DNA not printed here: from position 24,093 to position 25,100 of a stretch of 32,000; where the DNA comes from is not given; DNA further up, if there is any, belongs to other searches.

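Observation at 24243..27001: Orphan Hcp(TssD)-led four-gene effector/immunity cassette with no other T6SS genes nearby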

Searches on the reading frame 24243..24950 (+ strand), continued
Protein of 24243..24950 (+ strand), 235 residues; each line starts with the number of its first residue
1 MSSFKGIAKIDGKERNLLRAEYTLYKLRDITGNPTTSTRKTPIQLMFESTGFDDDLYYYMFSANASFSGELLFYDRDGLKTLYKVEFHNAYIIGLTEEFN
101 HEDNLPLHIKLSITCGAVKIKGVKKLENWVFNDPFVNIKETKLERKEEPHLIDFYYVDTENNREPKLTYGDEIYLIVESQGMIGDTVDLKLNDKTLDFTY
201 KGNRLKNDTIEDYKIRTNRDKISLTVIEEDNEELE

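Call 51: predict_structure(alignment_id=A2)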
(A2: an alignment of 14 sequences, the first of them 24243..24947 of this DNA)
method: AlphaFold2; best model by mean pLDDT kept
length: 235 residues; sequences in the alignment: 14
mean_pLDDT: 72.3   pTM: 0.44
mean pLDDT of the five models: 72.3, 71.4, 69.6, 69.4, 67.2
residues with pLDDT >= 90: 9; 70-90: 149; 50-70: 39; < 50: 38
segments of 3 or more residues with pLDDT < 50: 27-37, 124-145, 233-235
pLDDT, mean of each block of 10 residues (from residue 1): 71 83 56 47 79 78 80 78 80 80 69 77 46 36 53 86 80 88 86 76 79 88 82 42
secondary structure, 60 per line:
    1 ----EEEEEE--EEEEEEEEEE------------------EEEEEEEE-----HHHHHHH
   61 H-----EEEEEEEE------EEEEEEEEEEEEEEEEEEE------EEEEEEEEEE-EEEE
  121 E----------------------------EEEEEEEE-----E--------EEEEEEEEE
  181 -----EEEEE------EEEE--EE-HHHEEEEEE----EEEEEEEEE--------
elements in order: E5-10 E13-22 E41-48 H54-61 E67-74 E81-99 E106-115 E117-121 E150-157 E172-180 E186-190 E197-200 E209-214 E219-227

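Call 57: fold_search(model_id=the predicted structure, library=pdb)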
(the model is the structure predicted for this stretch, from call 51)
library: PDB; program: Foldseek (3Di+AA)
matches with E <= 10: 472; with E <= 0.001: 38
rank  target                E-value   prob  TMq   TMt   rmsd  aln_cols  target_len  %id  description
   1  6bdc                  2.8e-07  1.00  0.41  0.75   5.5       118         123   29  Structure of Hcp1 from Flavobacterium johnsoniae (released 2017-12-27)
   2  8gra_B                4.0e-07  1.00  0.41  0.72   7.5       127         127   25  Structure of Type VI secretion system cargo delivery vehicle Hcp-VgrG-PAAR (released 2023-07-12)
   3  8gra_A                5.5e-07  1.00  0.40  0.71   7.8       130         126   25  Structure of Type VI secretion system cargo delivery vehicle Hcp-VgrG-PAAR (released 2023-07-12)
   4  7yw0_A                3.8e-06  1.00  0.38  0.71   5.5       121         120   25  Bacteroides fragilis Hcp5 (released 2023-08-30)
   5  7yw0_B                1.1e-05  1.00  0.38  0.72   5.4       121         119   25  Bacteroides fragilis Hcp5 (released 2023-08-30)
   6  9qgl_1A               2.3e-05  1.00  0.34  0.51   7.7       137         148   17  Cryo-EM structure of the PlPVC1 baseplate, 6-fold symmetrized (C6), in extended state (released 2025-10-29)
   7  9qgn_1A               3.7e-05  1.00  0.34  0.52   7.4       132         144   17  Cryo-EM structure of the PlPVC1 cap, 6-fold symmetrized (C6), in extended state (released 2025-10-29)
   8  6rap_A                6.2e-05  1.00  0.35  0.53   6.9       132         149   17  Cryo-EM structure of the anti-feeding prophage cap (AFP tube terminating cap) (released 2019-04-17)
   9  6rao_A                9.3e-05  1.00  0.35  0.51   7.3       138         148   15  Cryo-EM structure of the anti-feeding prophage (AFP) baseplate, 6-fold symmetrised (released 2019-04-17)
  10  5xhh_B                1.1e-04  1.00  0.40  0.65   3.0       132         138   11  crystal structure of Hcp1 from Salmonella typhimurium (released 2018-03-07)
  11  6j0b_a                1.1e-04  1.00  0.36  0.54   7.2       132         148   17  Cryo-EM Structure of an Extracellular Contractile Injection System, PVC sheath-tube complex in extended state (released 2019-04-10)
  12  7fcf_C                2.1e-04  1.00  0.38  0.59   4.9       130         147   13  Crystal structure of T6SS Hcp protein (released 2022-07-20)
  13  5xhh_A                2.2e-04  1.00  0.37  0.56   6.0       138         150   12  crystal structure of Hcp1 from Salmonella typhimurium (released 2018-03-07)
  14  6j0f_a                2.2e-04  1.00  0.35  0.56   7.0       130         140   17  Cryo-EM Structure of an Extracellular Contractile Injection System, PVC sheath/tube terminator in extended state (released 2019-04-10)
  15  6a2v_A                2.3e-04  1.00  0.35  0.47   8.2       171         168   10  Crystal structure of Hcp protein (released 2018-09-19)
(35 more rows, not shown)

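Call 78: search_protein_families(library=pfam, proteins=[L007:13656-14102:+, L007:14125-16116:+, L007:16620-17057:+, L007:17059-17922:+, L007:18152-19573:+, L007:19573-20712:+, L007:10769-12538:+, L007:12535-13440:+], max_evalue=0.01)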
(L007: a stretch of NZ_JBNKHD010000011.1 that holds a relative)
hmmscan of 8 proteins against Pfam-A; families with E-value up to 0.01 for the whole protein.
L007:13656-14102:+ (148 aa): 1 family
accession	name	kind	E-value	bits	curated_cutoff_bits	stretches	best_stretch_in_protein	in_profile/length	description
PF11412.14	DsbD_N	-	1.3e-10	41.8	25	1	33-142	15-114/119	Thiol:disulfide interchange protein DsbD, N-terminal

L007:14125-16116:+ (663 aa): 6 families
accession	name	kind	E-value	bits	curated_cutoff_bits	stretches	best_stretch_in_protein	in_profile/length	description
PF02683.22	DsbD_TM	-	9.5e-25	87.6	27.1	1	190-400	4-216/219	Cytochrome C biogenesis protein transmembrane domain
PF13899.12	Thioredoxin_7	-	6.3e-11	42.7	27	1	527-585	5-63/83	Thioredoxin-like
PF11412.14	DsbD_N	-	5.2e-06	26.9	25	1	35-145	16-112/119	Thiol:disulfide interchange protein DsbD, N-terminal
PF13098.12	Thioredoxin_2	-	5.3e-06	27.2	27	1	535-594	1-61/104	Thioredoxin-like domain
PF03739.19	LptF_LptG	-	0.00016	21.3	27.9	1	161-278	238-349/353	Lipopolysaccharide export system permease LptF/LptG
PF03190.21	Thioredox_DsbH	-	0.002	18.6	27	1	529-582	27-80/163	Protein of unknown function, DUF255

L007:16620-17057:+ (145 aa): 9 families
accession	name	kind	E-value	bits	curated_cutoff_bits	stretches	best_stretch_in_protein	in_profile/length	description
PF13508.13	Acetyltransf_7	-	2.3e-16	60.4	27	1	54-135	3-83/84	Acetyltransferase (GNAT) domain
PF00583.31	Acetyltransf_1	-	3e-14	53.7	20.7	1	54-134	33-116/116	Acetyltransferase (GNAT) family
PF13673.13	Acetyltransf_10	-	5.6e-11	43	23.6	1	55-136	31-109/128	Acetyltransferase (GNAT) domain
PF13527.13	Acetyltransf_9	-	4.3e-06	27.2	25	1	43-113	31-103/127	Acetyltransferase (GNAT) domain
PF08445.16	FR47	-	1.8e-05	25.1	22.1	1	84-136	23-79/86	FR47-like protein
PF17013.11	Acetyltransf_15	-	5.5e-05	23.1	35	1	55-135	38-137/210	Putative acetyl-transferase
PF13302.13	Acetyltransf_3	-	0.00033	21.8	25.4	1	20-135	24-138/138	Acetyltransferase (GNAT) domain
PF12746.13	GNAT_acetyltran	-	0.00077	19.6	26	1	58-136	161-236/243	GNAT acetyltransferase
PF14542.12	Acetyltransf_CG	-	0.0072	16.9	30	0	84-111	26-53/80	GCN5-related N-acetyl-transferase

L007:17059-17922:+ (287 aa): 5 families
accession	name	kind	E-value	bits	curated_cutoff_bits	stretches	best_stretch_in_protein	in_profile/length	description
PF04542.20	Sigma70_r2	-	4.3e-19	68.5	24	1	54-123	1-70/71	Sigma-70 region 2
PF04545.22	Sigma70_r4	-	4.7e-19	68.1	24.1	1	223-275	2-50/50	Sigma-70, region 4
PF04539.22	Sigma70_r3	-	2.2e-17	63.4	25.3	1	135-207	3-75/78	Sigma-70 region 3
PF00140.25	Sigma70_r1_2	-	1.4e-14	54.2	22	1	17-48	2-33/34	Sigma-70 factor, region 1.2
PF08281.18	Sigma70_r4_2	-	0.00044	20.3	25.7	0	156-173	30-47/54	Sigma-70, region 4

L007:18152-19573:+ (473 aa): 1 family
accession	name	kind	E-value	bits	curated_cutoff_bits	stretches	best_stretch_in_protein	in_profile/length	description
PF00474.23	SSF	-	1.7e-43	149.5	22.8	1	35-431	1-406/406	Sodium:solute symporter family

L007:19573-20712:+ (379 aa): 2 families
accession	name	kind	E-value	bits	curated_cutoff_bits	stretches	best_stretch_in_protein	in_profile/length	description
PF01546.33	Peptidase_M20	-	2.4e-31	109.7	24.6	1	66-374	1-205/206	Peptidase family M20/M25/M40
PF07687.19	M20_dimer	-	0.00021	21.7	21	1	176-277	5-105/107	Peptidase dimerisation domain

L007:10769-12538:+ (589 aa): 0 families

L007:12535-13440:+ (301 aa): 5 families
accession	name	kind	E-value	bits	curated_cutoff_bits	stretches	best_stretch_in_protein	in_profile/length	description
PF13181.12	TPR_8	-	2.2e-06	27.8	25.7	1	254-276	3-25/34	Tetratricopeptide repeat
PF13174.12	TPR_6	-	2.6e-05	25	26.3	0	254-281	2-29/33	Tetratricopeptide repeat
PF14559.12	TPR_19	-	0.00014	22.5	25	1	230-281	3-54/68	Tetratricopeptide repeat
PF07719.23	TPR_2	-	0.00083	19.7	27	0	254-276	3-25/34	Tetratricopeptide repeat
PF13424.12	TPR_12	-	0.0011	19.6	30.1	1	233-281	18-74/77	Tetratricopeptide repeat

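Call 88: find_homologous_proteins(query=L006:3688-4566:+, max_evalue=0.001)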
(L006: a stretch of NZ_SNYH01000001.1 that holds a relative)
Query L006:3688-4566:+ (292 aa): 60 proteins with E <= 0.001 among 1209 candidates.
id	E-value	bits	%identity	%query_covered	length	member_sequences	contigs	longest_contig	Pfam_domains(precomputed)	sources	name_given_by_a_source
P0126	1.1e-176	605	93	100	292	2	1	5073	PF17555.8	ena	-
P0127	9.8e-161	552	83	100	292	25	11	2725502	PF17555.8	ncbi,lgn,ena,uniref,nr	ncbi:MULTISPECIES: TssN family type VI secretion system protein [Tenacibaculum]|uniref:TssN family t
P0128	1.5e-142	493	76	100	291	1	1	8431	PF17555.8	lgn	-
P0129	1.9e-140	486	73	100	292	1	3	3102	PF17555.8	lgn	-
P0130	1.6e-136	473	73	100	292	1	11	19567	PF17555.8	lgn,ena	-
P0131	3.1e-130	452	66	100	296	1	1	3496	PF17555.8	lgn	-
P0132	3.4e-92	327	54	100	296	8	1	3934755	PF17555.8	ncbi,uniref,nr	ncbi:hypothetical protein AX016_0081 [Cellulophaga sp. RHA19]|uniref:TssN family type VI secretion s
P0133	1.1e-91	326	50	98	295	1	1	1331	PF17555.8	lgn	-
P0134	4.4e-91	324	52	99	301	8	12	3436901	PF17555.8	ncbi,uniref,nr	ncbi:TssN family type VI secretion system protein [Tenacibaculum maritimum]|uniref:TssN family type 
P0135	2.1e-89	318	53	93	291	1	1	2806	PF17555.8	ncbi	-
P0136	1.2e-88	316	51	100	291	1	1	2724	PF17555.8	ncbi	-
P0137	3.4e-88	314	51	100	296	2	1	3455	PF17555.8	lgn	-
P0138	5.2e-88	314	47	99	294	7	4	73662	PF17555.8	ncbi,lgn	-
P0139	1.2e-87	312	50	97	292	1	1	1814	PF17555.8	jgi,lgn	jgi:hypothetical protein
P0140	4.8e-87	310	46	100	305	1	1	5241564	PF17555.8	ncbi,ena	-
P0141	6.6e-87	310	48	97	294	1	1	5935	PF17555.8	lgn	-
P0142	1.1e-86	309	48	98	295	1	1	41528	PF17555.8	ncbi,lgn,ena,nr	ncbi:MAG: hypothetical protein JKY08_10310 [Flavobacteriaceae bacterium]|nr:hypothetical protein [Fl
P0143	1.9e-86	309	51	99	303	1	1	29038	PF17555.8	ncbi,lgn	-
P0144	2.2e-86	308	47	99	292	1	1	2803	PF17555.8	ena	-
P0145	2.5e-86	308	47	99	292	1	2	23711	PF17555.8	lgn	-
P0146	8.4e-86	306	53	99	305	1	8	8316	PF17555.8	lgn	-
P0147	1.1e-85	306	47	100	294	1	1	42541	PF17555.8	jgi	-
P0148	1.3e-85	306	47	100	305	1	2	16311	PF17555.8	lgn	-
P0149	1.4e-85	306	48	100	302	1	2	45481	PF17555.8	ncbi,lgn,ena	-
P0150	1.9e-85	305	49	100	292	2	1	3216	PF17555.8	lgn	-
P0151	1.9e-85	305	48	97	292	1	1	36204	PF17555.8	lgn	-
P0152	2.1e-85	305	49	99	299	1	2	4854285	PF17555.8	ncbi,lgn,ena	ncbi:TssN family type VI secretion system protein [Aquimarina rhabdastrellae]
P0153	9.7e-85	303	46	100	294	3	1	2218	PF17555.8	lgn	-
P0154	6.1e-84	300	49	99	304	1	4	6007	PF17555.8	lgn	-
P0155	6.6e-84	300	47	99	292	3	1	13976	PF17555.8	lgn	-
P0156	7.1e-84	300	45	100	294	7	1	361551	PF17555.8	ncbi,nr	ncbi:MAG: TssN family type VI secretion system protein [Crocinitomicaceae bacterium]|nr:TssN family 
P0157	1.1e-83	299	47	100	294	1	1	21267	PF17555.8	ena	-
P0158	1.8e-83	299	50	98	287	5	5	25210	PF17555.8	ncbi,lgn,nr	ncbi:MAG: TssN family type VI secretion system protein [Prolixibacteraceae bacterium]|nr:TssN family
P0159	2.7e-83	298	48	98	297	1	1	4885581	PF17555.8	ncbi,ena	-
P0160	2.9e-83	298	48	100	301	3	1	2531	PF17555.8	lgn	-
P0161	3.6e-83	298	46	100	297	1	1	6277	PF17555.8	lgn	-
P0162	3.9e-83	298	48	98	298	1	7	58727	PF17555.8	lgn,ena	-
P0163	6.2e-83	297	48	98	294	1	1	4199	PF17555.8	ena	-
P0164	6.4e-83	297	45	99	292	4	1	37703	PF17555.8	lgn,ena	-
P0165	7.4e-83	297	45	97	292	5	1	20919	PF17555.8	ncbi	-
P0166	3.8e-82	294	47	97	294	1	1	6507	PF17555.8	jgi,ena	-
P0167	5.7e-82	294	50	98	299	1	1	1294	PF17555.8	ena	-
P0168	1.0e-81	293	44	99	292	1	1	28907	PF17555.8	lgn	-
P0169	1.3e-81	293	48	100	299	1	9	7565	PF17555.8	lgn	-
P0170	3.3e-81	291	46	98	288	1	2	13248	PF17555.8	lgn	-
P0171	1.6e-80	289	44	97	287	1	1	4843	PF17555.8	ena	-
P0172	3.1e-80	288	45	97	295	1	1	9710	PF17555.8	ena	-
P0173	7.9e-80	287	46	100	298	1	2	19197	PF17555.8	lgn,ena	-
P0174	1.7e-78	282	47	98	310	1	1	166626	PF17555.8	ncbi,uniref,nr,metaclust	ncbi:hypothetical protein A8C32_09915 [Flavivirga aquatica]|uniref:Uncharacterized protein n=1 Tax=F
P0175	1.7e-78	282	44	100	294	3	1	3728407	PF17555.8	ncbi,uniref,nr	ncbi:TssN family type VI secretion system protein [Flagellimonas marinaquae]|uniref:TssN family type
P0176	6.7e-78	280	45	99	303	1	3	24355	PF17555.8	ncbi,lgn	ncbi:MAG: TssN family type VI secretion system protein [Polaribacter sp.]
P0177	7.2e-78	280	46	97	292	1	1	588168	PF17555.8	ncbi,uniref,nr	ncbi:TssN family type VI secretion system protein [Aureivirga marina]|uniref:TssN family type VI sec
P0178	2.6e-77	279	47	90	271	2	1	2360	PF17555.8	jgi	-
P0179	8.6e-77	277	46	97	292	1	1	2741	PF17555.8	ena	-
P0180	2.9e-76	275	49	87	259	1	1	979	PF17555.8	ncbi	-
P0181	3.6e-76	275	46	100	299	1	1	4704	PF17555.8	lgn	-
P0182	2.4e-75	272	46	97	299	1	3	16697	PF17555.8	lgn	-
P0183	1.2e-62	230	40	98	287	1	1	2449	PF17555.8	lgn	-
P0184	1.0e-57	214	50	69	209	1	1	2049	PF17555.8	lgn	-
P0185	9.4e-48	182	41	78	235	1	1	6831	PF17555.8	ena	-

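Call 91: search_protein_families(library=padloc, proteins=[window:24243-24950:+], max_evalue=0.01)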
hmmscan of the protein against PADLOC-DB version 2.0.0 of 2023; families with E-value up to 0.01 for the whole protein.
window:24243-24950:+ (235 aa): 0 families

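Call 95: find_encoding_contigs(protein=P0140, flank=10000, max_places=3)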
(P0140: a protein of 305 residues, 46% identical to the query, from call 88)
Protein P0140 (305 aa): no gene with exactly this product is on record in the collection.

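Call 96: list_cluster_members(proteins=[P0140, P0107, P0112, P0115, P0105])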
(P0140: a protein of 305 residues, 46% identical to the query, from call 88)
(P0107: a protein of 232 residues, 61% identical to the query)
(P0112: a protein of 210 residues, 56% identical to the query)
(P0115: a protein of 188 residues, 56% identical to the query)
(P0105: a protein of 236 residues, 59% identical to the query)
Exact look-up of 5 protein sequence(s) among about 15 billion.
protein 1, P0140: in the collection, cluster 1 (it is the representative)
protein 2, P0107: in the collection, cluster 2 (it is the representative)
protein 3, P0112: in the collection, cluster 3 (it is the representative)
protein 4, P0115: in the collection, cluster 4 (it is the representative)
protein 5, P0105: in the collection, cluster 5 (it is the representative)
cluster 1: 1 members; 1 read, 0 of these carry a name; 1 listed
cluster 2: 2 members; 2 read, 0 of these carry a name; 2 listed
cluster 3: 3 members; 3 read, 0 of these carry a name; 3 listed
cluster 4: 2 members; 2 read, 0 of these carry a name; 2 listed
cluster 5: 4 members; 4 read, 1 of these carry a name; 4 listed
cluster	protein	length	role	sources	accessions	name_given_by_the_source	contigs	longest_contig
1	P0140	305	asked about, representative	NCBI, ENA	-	-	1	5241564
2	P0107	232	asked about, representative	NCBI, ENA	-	-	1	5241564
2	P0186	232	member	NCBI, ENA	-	-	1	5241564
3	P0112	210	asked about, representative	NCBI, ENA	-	-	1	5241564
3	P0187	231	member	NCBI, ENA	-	-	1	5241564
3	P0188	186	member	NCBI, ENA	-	-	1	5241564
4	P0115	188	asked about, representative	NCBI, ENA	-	-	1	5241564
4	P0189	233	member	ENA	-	-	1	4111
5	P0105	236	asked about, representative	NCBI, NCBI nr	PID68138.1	MAG: hypothetical protein CR968_03015 [Flavobacteriia bacterium]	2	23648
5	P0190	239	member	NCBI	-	-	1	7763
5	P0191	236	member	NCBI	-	-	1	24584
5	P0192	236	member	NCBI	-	-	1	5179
